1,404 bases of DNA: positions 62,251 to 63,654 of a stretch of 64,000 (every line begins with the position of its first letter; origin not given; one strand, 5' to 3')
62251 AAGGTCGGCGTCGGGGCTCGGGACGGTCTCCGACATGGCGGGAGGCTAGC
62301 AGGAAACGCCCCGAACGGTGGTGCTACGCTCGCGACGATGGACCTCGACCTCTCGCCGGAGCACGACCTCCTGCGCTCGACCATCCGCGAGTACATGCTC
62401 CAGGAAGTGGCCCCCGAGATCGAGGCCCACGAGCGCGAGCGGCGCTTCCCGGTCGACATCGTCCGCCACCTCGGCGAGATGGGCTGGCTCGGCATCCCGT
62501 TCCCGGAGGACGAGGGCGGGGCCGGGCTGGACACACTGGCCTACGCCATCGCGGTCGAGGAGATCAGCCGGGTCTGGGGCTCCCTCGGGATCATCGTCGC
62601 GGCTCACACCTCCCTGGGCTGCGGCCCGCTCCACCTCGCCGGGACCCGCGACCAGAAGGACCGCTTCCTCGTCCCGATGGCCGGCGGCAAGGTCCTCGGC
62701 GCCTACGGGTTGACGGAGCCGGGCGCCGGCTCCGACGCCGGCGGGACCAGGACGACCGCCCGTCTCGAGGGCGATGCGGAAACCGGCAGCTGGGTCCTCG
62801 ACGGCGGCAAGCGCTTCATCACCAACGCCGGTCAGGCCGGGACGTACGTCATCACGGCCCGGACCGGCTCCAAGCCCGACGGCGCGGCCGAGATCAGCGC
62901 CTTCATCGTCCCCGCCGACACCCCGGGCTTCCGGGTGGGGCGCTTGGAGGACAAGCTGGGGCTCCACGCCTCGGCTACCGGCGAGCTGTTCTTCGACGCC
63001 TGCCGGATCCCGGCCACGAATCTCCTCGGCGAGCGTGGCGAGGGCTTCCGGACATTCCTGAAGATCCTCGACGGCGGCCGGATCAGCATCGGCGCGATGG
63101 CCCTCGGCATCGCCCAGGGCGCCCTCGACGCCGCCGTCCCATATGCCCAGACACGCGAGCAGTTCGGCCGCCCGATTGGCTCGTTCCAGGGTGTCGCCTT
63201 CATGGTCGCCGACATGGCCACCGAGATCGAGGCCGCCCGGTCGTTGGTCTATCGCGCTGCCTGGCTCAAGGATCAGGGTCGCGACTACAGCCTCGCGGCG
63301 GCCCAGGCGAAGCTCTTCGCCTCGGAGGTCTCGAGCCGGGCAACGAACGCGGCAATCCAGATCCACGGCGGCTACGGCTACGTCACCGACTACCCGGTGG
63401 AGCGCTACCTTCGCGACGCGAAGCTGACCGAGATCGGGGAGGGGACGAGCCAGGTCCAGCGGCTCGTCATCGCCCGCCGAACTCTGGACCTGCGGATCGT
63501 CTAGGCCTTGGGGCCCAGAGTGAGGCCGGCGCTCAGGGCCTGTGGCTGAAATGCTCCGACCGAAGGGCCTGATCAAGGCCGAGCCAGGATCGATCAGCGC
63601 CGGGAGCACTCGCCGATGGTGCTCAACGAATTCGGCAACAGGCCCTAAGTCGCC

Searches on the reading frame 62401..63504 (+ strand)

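Call 87: search_protein_families(library=pfam, proteins=[window:62401-63504:+], max_evalue=0.01)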
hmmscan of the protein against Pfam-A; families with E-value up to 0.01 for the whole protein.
window:62401-63504:+ (367 aa): 4 families
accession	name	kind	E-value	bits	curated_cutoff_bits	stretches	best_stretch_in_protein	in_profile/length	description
PF00441.29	Acyl-CoA_dh_1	-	3e-52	177.2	22.4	1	213-361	1-149/150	Acyl-CoA dehydrogenase, C-terminal domain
PF02771.21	Acyl-CoA_dh_N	-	2.1e-29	102.6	22.9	1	1-96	17-112/113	Acyl-CoA dehydrogenase, N-terminal domain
PF02770.24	Acyl-CoA_dh_M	-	9.5e-26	90.3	33.3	1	101-201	1-97/97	Acyl-CoA dehydrogenase, middle domain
PF08028.16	Acyl-CoA_dh_2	-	6.3e-25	88.5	22.7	1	229-344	2-127/134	Acyl-CoA dehydrogenase, C-terminal domain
